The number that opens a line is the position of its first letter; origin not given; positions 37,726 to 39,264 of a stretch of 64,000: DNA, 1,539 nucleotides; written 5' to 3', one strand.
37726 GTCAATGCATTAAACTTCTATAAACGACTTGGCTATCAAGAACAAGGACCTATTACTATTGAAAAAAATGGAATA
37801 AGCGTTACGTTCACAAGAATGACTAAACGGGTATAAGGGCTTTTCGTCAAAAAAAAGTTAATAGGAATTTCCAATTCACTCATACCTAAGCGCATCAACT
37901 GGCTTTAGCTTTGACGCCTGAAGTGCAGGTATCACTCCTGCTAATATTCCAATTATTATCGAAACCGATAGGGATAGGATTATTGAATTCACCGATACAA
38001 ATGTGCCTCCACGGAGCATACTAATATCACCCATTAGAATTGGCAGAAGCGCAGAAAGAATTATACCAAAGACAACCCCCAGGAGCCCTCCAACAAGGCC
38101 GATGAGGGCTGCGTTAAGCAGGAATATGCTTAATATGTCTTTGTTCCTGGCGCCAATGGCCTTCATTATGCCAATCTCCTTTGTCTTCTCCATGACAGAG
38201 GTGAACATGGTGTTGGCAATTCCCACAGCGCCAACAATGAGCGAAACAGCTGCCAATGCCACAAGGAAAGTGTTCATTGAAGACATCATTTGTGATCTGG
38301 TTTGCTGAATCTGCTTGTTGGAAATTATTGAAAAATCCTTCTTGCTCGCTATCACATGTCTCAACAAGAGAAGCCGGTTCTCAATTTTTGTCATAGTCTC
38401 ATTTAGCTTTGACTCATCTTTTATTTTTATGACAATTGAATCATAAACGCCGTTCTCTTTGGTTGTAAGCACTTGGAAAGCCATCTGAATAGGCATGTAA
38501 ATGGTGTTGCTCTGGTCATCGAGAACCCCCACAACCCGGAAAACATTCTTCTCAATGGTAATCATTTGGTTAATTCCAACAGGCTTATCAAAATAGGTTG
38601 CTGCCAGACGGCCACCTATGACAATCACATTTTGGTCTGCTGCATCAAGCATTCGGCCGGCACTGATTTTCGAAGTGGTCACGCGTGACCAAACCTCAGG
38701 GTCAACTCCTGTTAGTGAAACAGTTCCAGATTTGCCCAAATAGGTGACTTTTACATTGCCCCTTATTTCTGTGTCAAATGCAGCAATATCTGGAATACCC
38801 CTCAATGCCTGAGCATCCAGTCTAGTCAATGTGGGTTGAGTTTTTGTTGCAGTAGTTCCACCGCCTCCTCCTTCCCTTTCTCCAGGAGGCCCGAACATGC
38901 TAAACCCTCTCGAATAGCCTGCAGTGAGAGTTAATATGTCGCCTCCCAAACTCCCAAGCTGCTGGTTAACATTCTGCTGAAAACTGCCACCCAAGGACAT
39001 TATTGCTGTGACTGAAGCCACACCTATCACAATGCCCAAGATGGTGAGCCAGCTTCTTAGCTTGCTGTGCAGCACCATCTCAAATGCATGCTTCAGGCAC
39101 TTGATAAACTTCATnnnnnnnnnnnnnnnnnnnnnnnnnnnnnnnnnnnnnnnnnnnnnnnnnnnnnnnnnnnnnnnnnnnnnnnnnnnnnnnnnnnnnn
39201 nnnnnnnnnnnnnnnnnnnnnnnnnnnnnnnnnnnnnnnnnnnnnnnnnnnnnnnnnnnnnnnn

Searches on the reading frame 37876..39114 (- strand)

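Call 42: search_protein_families(library=pfam, proteins=[window:37876-39114:-], max_evalue=0.00001)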
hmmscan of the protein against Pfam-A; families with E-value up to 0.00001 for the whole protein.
window:37876-39114:- (412 aa): 2 families
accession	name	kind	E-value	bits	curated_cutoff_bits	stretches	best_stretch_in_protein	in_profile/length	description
PF12704.14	MacB_PCD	-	2.5e-33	116.5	27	1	21-246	1-206/207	MacB-like periplasmic core domain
PF02687.27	FtsX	-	2e-20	73.4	25.5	1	286-405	2-120/120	FtsX-like permease C-terminal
